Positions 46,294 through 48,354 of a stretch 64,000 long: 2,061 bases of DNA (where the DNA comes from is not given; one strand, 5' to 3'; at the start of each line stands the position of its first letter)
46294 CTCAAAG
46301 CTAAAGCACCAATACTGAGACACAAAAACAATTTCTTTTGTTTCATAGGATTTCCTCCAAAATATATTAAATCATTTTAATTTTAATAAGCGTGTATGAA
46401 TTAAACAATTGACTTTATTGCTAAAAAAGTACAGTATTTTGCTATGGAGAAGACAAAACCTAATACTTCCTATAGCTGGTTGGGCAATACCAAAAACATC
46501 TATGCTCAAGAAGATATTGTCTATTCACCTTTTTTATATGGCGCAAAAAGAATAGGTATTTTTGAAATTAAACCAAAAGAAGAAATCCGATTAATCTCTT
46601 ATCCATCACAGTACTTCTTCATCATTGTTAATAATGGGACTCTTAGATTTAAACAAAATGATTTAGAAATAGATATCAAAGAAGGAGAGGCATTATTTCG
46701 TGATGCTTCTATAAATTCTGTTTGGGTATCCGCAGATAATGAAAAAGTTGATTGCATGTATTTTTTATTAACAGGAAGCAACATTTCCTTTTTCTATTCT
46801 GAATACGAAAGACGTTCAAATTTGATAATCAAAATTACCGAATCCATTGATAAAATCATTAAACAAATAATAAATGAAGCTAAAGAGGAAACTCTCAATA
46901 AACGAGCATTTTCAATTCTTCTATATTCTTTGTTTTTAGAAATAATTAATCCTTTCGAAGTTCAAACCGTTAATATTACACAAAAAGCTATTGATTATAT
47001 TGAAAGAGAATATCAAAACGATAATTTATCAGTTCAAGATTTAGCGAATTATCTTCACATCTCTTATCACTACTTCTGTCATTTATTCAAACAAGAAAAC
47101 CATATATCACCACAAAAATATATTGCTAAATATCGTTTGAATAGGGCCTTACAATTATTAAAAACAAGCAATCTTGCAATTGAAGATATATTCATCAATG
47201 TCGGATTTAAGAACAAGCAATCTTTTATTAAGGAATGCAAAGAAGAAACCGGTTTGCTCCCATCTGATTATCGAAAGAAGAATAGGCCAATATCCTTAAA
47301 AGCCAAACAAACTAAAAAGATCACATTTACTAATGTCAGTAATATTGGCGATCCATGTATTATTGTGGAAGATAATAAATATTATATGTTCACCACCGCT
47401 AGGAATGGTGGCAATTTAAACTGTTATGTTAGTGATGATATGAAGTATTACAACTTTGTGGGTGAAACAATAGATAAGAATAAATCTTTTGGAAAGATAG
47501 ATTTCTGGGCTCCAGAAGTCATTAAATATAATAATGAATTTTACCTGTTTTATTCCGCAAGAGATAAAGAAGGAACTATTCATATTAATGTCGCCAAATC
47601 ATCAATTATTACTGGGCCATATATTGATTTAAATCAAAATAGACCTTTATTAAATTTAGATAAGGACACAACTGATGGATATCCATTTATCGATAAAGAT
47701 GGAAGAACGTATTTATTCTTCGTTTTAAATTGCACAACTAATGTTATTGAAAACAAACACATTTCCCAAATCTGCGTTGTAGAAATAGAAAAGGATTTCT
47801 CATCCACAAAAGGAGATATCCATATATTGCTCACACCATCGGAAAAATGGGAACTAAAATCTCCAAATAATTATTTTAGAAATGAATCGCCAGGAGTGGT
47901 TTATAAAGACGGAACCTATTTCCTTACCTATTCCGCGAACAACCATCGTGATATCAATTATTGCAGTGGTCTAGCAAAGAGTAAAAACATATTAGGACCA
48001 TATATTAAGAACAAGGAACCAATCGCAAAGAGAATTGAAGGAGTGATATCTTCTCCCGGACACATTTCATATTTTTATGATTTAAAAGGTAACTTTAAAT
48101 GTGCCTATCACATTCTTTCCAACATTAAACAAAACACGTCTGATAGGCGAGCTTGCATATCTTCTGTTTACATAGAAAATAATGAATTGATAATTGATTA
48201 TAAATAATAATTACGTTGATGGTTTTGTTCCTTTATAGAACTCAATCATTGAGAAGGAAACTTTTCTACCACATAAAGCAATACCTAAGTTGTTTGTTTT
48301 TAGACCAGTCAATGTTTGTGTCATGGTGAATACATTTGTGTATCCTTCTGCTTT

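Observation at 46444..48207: Paralogous cupin-AraC-GH43 fusion regulators with an intact glycosidase catalytic triad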

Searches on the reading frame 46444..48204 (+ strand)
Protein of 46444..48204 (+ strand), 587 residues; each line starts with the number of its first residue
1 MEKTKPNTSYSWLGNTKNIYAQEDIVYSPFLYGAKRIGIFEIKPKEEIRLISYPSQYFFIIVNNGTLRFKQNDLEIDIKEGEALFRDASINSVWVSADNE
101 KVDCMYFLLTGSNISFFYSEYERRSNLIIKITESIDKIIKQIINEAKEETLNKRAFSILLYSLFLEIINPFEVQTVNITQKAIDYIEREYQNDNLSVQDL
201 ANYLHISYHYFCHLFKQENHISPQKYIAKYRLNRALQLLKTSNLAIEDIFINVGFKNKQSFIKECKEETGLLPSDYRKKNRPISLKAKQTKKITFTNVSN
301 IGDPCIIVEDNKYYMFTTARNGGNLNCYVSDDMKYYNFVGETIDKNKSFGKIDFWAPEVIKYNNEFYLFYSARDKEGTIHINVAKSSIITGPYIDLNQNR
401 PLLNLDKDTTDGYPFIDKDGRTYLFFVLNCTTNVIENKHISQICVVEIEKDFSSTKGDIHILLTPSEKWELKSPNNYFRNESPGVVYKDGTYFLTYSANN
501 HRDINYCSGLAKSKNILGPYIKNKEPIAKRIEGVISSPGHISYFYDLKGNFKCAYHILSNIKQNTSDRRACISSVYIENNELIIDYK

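Call 4: search_protein_families(library=pfam, proteins=[window:46444-48204:+], max_evalue=0.01)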
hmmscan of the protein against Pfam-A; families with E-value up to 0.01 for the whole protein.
window:46444-48204:+ (587 aa): 5 families
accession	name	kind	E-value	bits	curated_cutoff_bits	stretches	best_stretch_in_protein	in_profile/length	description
PF04616.20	Glyco_hydro_43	-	2.1e-39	136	32.2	1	303-580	12-285/288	Glycosyl hydrolases family 43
PF12833.13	HTH_18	-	1.8e-19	70.2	33.6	1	200-278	1-79/80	Helix-turn-helix domain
PF00165.29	HTH_AraC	-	7.8e-11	42.3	26.6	2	239-278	1-42/42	Bacterial regulatory helix-turn-helix proteins, AraC family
PF00251.26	Glyco_hydro_32N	-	0.00033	20.8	22.1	1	292-349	126-182/307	Glycosyl hydrolases family 32 N-terminal domain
PF22200.2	ExsA_N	-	0.0057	17.5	27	1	58-153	2-109/136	ExsA N-terminal regulatory domain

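Call 5: search_protein_families(library=ncbifam, proteins=[window:46444-48204:+], max_evalue=0.01)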
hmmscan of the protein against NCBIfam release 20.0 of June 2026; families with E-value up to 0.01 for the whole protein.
window:46444-48204:+ (587 aa): 30 families (the best 25 are shown)
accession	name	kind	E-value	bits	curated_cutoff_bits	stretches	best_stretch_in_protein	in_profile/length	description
NF047455.1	TF_Staph_AryK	equivalog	1e-15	57.1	850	1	180-293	160-272/759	transcriptional regulator AryK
NF047788.1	TransRegPocR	equivalog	1.2e-15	57.5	500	1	179-280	191-291/296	transcriptional regulator PocR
NF007860.0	PRK10572.1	equivalog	2.4e-14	52.9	208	1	132-281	133-286/292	arabinose operon transcriptional regulator AraC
NF052371.1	TransRegGbdRPseu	equivalog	8.7e-13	48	480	1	192-289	239-336/365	choline metabolism transcriptional regulator GbdR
NF007243.0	PRK09685.1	equivalog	3.2e-12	46.5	199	1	56-280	72-302/303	transcriptional regulator FeaR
TIGR04094.1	adjacent_YSIRK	equivalog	2.8e-11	43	200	1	148-277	258-383/383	YSIRK-targeted surface antigen transcriptional regulator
NF006902.0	PRK09393.1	equivalog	6.5e-11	42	425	1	181-280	224-322/327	transcriptional regulator FtrA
NF007693.0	PRK10371.1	equivalog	8e-11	41.7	253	1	178-285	199-299/309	transcriptional regulator MelR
NF010028.0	PRK13503.1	equivalog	5.9e-10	39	288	1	129-280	118-273/278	HTH-type transcriptional activator RhaS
NF053747.1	NdoAlphArabAbnA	equivalog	1.5e-09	37.7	480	1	294-523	21-246/310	arabinan endo-1,5-alpha-L-arabinosidase AbnA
NF010026.0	PRK13501.1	equivalog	6.7e-09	35.3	363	1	191-280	186-278/290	HTH-type transcriptional activator RhaR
NF007584.0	PRK10219.1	equivalog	9.9e-09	35.5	174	1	177-279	5-106/107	superoxide response transcriptional regulator SoxS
NF049932.1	TranspRegBtr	equivalog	1.2e-08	34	900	1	153-281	137-267/531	bacillibactin transport transcriptional regulator Btr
NF049889.1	AlphArabdaseBT0360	equivalog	1.4e-08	33.7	600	1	476-523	399-447/639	arabinan endo-1,5-alpha-L-arabinosidase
NF012144.2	ramA_TF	equivalog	4e-08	33.7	180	1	178-280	6-107/108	RamA family antibiotic efflux transcriptional regulator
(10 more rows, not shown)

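Call 9: find_homologous_proteins(query=window:46444-48204:+, max_evalue=1e-10)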
Query window:46444-48204:+ (587 aa): 18 proteins with E <= 1e-10 among 7981 candidates.
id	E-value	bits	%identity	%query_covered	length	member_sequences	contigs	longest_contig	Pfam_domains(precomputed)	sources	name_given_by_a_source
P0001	0.0e+0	1316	99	100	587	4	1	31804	PF12833.14,PF00165.30,PF04616.21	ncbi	-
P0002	7.1e-278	941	69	100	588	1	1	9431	PF12833.14,PF00165.30,PF04616.21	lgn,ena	-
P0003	2.4e-269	913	67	100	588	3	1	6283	PF12833.14,PF00165.30,PF04616.21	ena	-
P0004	2.3e-253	860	64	100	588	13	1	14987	PF12833.14,PF00165.30,PF04616.21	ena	-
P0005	5.8e-253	859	63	100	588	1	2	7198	PF12833.14,PF00165.30,PF04616.21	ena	-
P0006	5.8e-253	859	64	100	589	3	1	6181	PF12833.14,PF00165.30,PF04616.21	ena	-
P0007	1.4e-249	847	64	100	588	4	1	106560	PF12833.14,PF00165.30,PF04616.21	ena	-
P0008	1.3e-242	824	62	99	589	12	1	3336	PF12833.14,PF00165.30,PF04616.21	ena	-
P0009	5.6e-204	697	55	99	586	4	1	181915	PF12833.14,PF00165.30,PF04616.21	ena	-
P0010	4.4e-176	605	50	98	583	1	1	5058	PF12833.14,PF00165.30,PF04616.21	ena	-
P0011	1.0e-128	448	41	97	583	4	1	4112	PF12833.14,PF00165.30,PF04616.21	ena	-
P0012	5.5e-15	73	42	19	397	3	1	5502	PF12833.14,PF10114.16,PF00165.30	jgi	-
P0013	1.6e-14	71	42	19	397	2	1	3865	PF12833.14,PF10114.16,PF00165.30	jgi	-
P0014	5.1e-14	70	43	18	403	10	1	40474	PF12833.14,PF10114.16,PF00165.30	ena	-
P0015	5.2e-14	70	42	18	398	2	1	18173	PF12833.14,PF10114.16,PF00165.30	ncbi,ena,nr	ncbi:MAG: AraC family transcriptional regulator [Firmicutes bacterium]|nr:AraC family transcriptiona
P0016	1.6e-13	68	42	18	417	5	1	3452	PF12833.14,PF10114.16,PF00165.30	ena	-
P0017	1.6e-13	68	27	39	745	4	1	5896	PF04616.21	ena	-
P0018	2.2e-12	64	40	18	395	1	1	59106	PF12833.14,PF10114.16,PF00165.30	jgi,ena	-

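Call 13: find_encoding_contigs(protein=P0001, flank=10000, max_places=4)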
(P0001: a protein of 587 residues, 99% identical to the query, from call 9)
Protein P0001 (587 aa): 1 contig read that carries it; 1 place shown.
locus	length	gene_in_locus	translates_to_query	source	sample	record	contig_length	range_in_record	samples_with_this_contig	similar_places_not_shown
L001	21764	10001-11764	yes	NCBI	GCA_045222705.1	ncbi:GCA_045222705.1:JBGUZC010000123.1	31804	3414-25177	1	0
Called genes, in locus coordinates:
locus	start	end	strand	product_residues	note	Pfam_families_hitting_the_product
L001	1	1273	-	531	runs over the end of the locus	PF04616:Glyco_hydro_43, PF16396:DUF5005 (faint)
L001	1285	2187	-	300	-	PF00528:BPD_transp_1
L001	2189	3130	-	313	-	PF00528:BPD_transp_1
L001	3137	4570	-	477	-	PF01547:SBP_bac_1, PF13416:SBP_bac_8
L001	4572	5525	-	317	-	PF00356:LacI, PF13407:Peripla_BP_4 (weak), PF13377:Peripla_BP_3 (weak)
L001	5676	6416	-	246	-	PF12773:DZR (faint), PF13240:Zn_Ribbon_1, PF13248:Zn_ribbon_3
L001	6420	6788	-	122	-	PF12773:DZR (weak), PF13248:Zn_ribbon_3, PF24460:DUF7575 (weak), PF13240:Zn_Ribbon_1, PF24463:DUF7577 (weak)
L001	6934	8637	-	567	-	-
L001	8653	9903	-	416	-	-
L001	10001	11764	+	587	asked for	PF00165:HTH_AraC (faint), PF12833:HTH_18, PF04616:Glyco_hydro_43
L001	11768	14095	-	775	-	PF02368:Big_2 (faint)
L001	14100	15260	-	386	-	PF07523:Big_3, PF16227:DUF4886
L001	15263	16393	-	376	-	-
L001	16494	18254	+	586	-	PF00165:HTH_AraC (weak), PF12833:HTH_18, PF04616:Glyco_hydro_43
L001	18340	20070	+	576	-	PF02837:Glyco_hydro_2_N, PF22666:Glyco_hydro_2_N2, PF00703:Glyco_hydro_2, PF02836:Glyco_hydro_2_C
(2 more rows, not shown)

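Call 19: search_protein_representatives(protein=window:46444-48204:+)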
Query: 587 residues. Proteins with E-value up to 0.001 (for the whole library): 78027; up to 1e-10: 2202; up to 1e-30: 69. The best 150 are listed.
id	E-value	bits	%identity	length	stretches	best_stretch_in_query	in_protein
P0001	0.0e+00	1316.0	99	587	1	1-587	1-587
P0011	3.2e-129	448.3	42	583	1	16-587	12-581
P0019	3.5e-120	418.5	38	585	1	16-587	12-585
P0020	5.1e-76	272.7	33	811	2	286-586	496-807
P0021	1.1e-72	261.6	45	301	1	291-587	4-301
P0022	5.1e-62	226.4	43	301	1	291-587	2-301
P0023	1.4e-45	172.2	36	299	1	295-585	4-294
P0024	7.9e-45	169.7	37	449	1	282-554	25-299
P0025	1.3e-44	168.9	39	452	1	296-556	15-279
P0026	1.3e-43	165.7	31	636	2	292-579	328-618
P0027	1.3e-43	165.7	38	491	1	294-576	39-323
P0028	5.8e-43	163.5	37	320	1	296-577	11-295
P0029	7.8e-43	163.1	36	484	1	295-573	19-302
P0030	1.7e-42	161.9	35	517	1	297-577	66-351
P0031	8.8e-42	159.6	34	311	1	297-585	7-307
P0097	3.1e-29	118.2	32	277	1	13-278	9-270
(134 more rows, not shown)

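Call 26: find_related_loci(query=A1, collection=genome_contigs, flank=8000)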
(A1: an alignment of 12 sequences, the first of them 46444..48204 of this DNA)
Query A1 (587 aa) in genome_contigs; peptide patterns used: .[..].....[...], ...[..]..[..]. (x = any residue, [..] = any of these).
168 stretches matched a pattern; 93 encode a relative of the query (tblastn E <= 1e-3); the best 80 are kept; 79 distinct loci.
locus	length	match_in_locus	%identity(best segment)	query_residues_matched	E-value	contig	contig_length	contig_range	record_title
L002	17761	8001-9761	64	1-587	0e+0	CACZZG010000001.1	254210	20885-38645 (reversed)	MAG: uncultured Erysipelotrichaceae bacterium isolate RUG13091 genome assembly, contig: RUG13091_asm_1, whole genome sho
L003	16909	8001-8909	47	285-587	2e-84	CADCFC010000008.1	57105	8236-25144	MAG: uncultured Erysipelotrichaceae bacterium isolate RUG14596 genome assembly, contig: RUG14596_asm_8, whole genome sho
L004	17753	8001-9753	36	277-582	2e-54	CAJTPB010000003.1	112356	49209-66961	MAG TPA_asm: uncultured Christensenella sp. isolate MGBC107413 genome assembly, contig: MGBC107413.3, whole genome shotg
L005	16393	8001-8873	36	296-580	1e-52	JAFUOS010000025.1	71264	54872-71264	MAG: Tyzzerella sp. isolate RGIG4687 Roe_deer_Rectum-5__c3298, whole genome shotgun sequence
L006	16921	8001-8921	36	283-585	5e-52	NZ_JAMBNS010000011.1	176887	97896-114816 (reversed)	Robertmurraya korlensis strain PF24B2 NODE_11, whole genome shotgun sequence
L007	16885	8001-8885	34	296-584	2e-51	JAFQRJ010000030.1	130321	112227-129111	MAG: Tyzzerella sp. isolate RGIG2081 Goat_Colon-2__c743856, whole genome shotgun sequence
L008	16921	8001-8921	36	283-585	3e-51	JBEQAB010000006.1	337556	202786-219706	MAG: Bacillaceae bacterium isolate 03V1_S199.semibin_refined.061_sub NODE_30_length_337556_cov_37.258087, whole genome s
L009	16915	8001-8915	33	288-585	3e-50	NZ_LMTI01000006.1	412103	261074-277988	Bacillus sp. FJAT-27445 scaffold6, whole genome shotgun sequence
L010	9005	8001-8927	34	296-587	6e-50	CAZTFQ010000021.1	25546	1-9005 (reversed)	MAG TPA_asm: uncultured Christensenellaceae bacterium isolate SRP225648_co1_894 genome assembly, contig: NODE_4253_lengt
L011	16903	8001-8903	35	291-584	8e-50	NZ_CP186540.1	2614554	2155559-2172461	Alkalibacterium sp. f15 chromosome, complete genome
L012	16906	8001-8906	34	291-585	5e-50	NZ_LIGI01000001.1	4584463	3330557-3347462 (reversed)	Bacillus sp. FJAT-27245 scaffold_0, whole genome shotgun sequence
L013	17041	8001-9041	33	263-585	5e-50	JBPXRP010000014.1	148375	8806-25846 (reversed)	Bacillaceae bacterium C204 204_14, whole genome shotgun sequence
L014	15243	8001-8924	34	285-585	4e-49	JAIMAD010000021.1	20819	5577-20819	MAG: Bacillus sp. (in: firmicutes) isolate HOT.CON.97 Contig23, whole genome shotgun sequence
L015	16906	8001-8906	35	290-585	4e-49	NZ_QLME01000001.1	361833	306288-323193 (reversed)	Halanaerobium saccharolyticum strain MSL 17.2 Ga0206410_101, whole genome shotgun sequence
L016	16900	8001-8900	34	281-584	5e-49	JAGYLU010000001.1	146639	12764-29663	MAG: Acholeplasmataceae bacterium isolate M50B101 1, whole genome shotgun sequence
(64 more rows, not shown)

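Call 30: predict_structure(alignment_id=A1)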
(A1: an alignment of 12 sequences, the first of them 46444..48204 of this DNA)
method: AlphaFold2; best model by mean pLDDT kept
length: 587 residues; sequences in the alignment: 12
mean_pLDDT: 84.4   pTM: 0.52
mean pLDDT of the five models: 84.4, 83.2, 82.7, 82.5, 80.5
residues with pLDDT >= 90: 254; 70-90: 271; 50-70: 31; < 50: 31
segments of 3 or more residues with pLDDT < 50: 1-13, 172-174, 283-290, 561-565
pLDDT, mean of each block of 10 residues (from residue 1): 39 66 59 84 82 83 93 90 89 87 90 76 78 92 90 85 81 61 88 88 80 85 91 90 82 88 91 85 43 79 92 90 87 90 91 88 94 91 95 93 91 92 95 89 95 92 91 85 92 92 82 94 87 74 92 82 61 86 78
secondary structure, 60 per line:
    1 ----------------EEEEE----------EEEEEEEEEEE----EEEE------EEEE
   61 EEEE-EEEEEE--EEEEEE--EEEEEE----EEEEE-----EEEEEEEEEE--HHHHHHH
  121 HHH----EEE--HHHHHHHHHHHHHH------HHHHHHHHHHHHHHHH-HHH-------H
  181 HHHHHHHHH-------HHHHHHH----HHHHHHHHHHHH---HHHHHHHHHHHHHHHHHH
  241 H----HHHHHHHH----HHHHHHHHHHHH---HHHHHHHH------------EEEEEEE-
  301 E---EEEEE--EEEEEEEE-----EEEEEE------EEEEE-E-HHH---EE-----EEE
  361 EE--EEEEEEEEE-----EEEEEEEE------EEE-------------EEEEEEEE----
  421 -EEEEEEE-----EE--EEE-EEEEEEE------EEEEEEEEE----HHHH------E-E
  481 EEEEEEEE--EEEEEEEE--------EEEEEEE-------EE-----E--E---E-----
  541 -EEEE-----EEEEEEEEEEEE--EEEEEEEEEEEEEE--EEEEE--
elements in order: E17-21 E32-42 E47-50 E57-64 E66-71 E74-79 E82-87 E92-96 E102-111 H114-123 E128-130 H133-146 H153-168 H180-189 H197-203 H208-219 H223-241 H246-253 H258-269 H273-280 E293-299 E305-309 E312-319 E325-330 E337-341 E358-362 E365-373 E379-386 E393-395 E409-416 E422-428 E438-440 E442-448 E455-463 H468-471 E480-488 E491-498 E507-513 E542-545 E551-562 E565-578 E581-585

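Call 32: find_encoding_contigs(protein=P0007, flank=8000, max_places=2)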
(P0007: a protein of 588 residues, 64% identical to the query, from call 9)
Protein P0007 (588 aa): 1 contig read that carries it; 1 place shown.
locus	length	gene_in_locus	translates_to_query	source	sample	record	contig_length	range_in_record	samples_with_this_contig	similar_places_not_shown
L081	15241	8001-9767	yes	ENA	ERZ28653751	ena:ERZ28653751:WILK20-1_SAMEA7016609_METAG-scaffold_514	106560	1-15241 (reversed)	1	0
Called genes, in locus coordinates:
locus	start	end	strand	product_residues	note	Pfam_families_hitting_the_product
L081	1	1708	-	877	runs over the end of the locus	PF02463:SMC_N (faint), PF13476:AAA_23 (faint), PF13558:SbcC_Walker_B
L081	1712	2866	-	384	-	PF00149:Metallophos, PF12850:Metallophos_2 (weak)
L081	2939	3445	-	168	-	-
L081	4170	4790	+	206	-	-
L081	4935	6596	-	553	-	-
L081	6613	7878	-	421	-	-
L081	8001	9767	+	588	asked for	PF00165:HTH_AraC (faint), PF12833:HTH_18, PF04616:Glyco_hydro_43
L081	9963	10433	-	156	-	PF18143:HAD_SAK_2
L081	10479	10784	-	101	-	-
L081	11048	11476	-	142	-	-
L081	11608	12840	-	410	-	-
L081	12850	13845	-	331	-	PF14622:Ribonucleas_3_3, PF00636:Ribonuclease_3, PF00035:dsrm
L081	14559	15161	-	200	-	PF00239:Resolvase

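Call 33: find_encoding_contigs(protein=P0009, flank=10000, max_places=2)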
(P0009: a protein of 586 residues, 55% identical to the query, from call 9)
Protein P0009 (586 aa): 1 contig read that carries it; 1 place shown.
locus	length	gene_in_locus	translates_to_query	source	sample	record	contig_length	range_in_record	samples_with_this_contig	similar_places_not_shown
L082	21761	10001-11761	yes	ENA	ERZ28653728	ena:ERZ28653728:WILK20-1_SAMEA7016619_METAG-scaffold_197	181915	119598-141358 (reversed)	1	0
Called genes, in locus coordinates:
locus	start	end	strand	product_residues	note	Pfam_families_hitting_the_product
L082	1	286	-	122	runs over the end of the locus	PF12773:DZR (weak), PF13248:Zn_ribbon_3, PF24460:DUF7575 (weak), PF13240:Zn_Ribbon_1, PF24463:DUF7577 (weak)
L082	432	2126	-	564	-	-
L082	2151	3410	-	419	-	-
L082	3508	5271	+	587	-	PF00165:HTH_AraC (faint), PF12833:HTH_18, PF04616:Glyco_hydro_43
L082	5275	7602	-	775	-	-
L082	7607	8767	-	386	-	PF07523:Big_3, PF16227:DUF4886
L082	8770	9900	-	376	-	-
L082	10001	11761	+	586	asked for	PF00165:HTH_AraC (weak), PF12833:HTH_18, PF04616:Glyco_hydro_43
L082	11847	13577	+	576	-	PF02837:Glyco_hydro_2_N, PF22666:Glyco_hydro_2_N2, PF00703:Glyco_hydro_2, PF02836:Glyco_hydro_2_C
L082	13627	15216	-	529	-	PF07581:Glug (faint)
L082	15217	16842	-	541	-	-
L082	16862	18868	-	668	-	PF03629:SASA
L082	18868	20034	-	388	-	-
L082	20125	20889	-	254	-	PF00165:HTH_AraC (faint), PF12833:HTH_18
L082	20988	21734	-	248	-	PF00230:MIP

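Call 39: find_encoding_contigs(protein=P0002, flank=6000, max_places=1)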
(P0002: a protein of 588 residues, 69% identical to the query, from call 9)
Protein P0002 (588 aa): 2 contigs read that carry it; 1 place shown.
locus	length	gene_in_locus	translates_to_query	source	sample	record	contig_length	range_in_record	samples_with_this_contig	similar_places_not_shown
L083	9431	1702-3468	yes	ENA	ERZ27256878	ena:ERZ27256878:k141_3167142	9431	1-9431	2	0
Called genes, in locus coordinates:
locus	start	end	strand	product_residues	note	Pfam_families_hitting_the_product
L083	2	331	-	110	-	?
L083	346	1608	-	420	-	-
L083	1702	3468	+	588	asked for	PF00165:HTH_AraC (faint), PF12833:HTH_18, PF04616:Glyco_hydro_43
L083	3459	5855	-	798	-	PF01055:Glyco_hydro_31_2nd, PF21365:Glyco_hydro_31_3rd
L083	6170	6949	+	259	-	PF12833:HTH_18, PF00165:HTH_AraC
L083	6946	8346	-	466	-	-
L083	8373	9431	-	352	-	?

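Call 40: find_encoding_contigs(protein=P0004, flank=6000, max_places=1)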
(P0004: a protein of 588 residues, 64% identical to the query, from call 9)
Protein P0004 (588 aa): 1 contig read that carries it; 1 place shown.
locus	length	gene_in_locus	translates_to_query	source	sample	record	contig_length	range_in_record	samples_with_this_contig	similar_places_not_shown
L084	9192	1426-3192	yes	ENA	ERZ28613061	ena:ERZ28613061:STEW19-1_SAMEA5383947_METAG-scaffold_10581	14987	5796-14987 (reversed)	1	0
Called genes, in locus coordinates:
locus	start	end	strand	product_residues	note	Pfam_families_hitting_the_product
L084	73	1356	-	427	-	-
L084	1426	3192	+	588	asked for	PF00165:HTH_AraC (faint), PF12833:HTH_18, PF04616:Glyco_hydro_43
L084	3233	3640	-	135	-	-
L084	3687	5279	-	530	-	PF07581:Glug (faint)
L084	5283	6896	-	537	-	-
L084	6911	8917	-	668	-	PF03629:SASA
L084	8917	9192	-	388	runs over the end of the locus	-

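Call 41: find_encoding_contigs(protein=P0010, flank=6000, max_places=1)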
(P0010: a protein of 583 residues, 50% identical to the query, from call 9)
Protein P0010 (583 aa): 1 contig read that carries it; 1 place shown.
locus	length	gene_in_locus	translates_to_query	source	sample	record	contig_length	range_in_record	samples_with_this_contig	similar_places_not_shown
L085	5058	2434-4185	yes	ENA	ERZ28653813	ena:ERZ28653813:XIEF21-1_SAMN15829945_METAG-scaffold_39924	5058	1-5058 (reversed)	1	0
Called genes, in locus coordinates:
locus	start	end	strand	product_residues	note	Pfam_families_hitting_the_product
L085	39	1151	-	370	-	PF16227:DUF4886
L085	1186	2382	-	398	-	-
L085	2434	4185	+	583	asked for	PF00165:HTH_AraC (faint), PF12833:HTH_18, PF04616:Glyco_hydro_43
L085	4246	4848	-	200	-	PF12464:Mac, PF00132:Hexapep, PF14602:Hexapep_2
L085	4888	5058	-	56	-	?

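Call 42: find_encoding_contigs(protein=P0011, flank=6000, max_places=1)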
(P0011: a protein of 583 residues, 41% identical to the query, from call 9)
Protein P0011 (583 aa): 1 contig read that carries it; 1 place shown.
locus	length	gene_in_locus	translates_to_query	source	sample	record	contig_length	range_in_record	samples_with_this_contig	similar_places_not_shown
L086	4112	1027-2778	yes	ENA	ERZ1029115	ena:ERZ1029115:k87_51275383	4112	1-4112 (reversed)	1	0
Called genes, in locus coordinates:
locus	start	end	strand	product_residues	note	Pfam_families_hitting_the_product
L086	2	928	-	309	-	?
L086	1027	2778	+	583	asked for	PF00165:HTH_AraC (weak), PF12833:HTH_18, PF04616:Glyco_hydro_43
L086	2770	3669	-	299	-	PF06574:FAD_syn, PF01687:Flavokinase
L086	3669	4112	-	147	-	?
